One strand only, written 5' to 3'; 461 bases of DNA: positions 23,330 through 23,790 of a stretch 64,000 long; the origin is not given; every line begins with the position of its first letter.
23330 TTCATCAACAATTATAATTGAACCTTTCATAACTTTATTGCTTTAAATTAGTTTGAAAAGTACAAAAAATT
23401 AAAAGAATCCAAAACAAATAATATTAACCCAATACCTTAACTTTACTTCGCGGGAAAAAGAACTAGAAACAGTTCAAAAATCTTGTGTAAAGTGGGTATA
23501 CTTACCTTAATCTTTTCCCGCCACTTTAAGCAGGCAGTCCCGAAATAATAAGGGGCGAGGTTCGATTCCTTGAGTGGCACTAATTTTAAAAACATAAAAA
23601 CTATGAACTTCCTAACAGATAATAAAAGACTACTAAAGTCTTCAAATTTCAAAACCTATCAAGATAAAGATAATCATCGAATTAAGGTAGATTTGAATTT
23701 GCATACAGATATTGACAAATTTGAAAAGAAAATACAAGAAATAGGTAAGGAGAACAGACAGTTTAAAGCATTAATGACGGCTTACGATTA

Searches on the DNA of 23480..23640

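Call 68: search_rna_families(source=window, start=23480, end=23640, threshold=evalue, max_evalue=10, show_alignments=1)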
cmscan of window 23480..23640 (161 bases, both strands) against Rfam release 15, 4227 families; matches with E-value up to 10: 6.
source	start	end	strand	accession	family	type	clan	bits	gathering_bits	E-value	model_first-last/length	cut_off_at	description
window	23520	23578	+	RF01684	mascRNA-menRNA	Gene;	-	18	42.5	0.17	1-56/56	no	MALAT1-associated small cytoplasmic RNA/MEN beta RNA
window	23535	23557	+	RF01100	PK-BYV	Cis-reg;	-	17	50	0.17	1-40/40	no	3'-terminal pseudoknot in BYV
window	23534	23616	+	RF02493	Gl_U4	Gene; snRNA; splicing;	-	15.8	100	0.58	1-95/95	no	Giardia U4 spliceosomal RNA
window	23559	23613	-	RF01223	snR13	Gene; snRNA; snoRNA; CD-box;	CL00045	13.9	47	5.1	1-124/124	no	Small nucleolar RNA snR13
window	23520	23580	-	RF04354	Plastid-ycf2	Cis-reg;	-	13.6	65.7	2.7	1-75/75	no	Plastid-ycf2 5UTR RNA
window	23505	23584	-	RF02467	Ms_IGR-2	Gene; sRNA;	-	11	45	4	1-82/82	no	Mycobacterium sRNA Ms_IGR-2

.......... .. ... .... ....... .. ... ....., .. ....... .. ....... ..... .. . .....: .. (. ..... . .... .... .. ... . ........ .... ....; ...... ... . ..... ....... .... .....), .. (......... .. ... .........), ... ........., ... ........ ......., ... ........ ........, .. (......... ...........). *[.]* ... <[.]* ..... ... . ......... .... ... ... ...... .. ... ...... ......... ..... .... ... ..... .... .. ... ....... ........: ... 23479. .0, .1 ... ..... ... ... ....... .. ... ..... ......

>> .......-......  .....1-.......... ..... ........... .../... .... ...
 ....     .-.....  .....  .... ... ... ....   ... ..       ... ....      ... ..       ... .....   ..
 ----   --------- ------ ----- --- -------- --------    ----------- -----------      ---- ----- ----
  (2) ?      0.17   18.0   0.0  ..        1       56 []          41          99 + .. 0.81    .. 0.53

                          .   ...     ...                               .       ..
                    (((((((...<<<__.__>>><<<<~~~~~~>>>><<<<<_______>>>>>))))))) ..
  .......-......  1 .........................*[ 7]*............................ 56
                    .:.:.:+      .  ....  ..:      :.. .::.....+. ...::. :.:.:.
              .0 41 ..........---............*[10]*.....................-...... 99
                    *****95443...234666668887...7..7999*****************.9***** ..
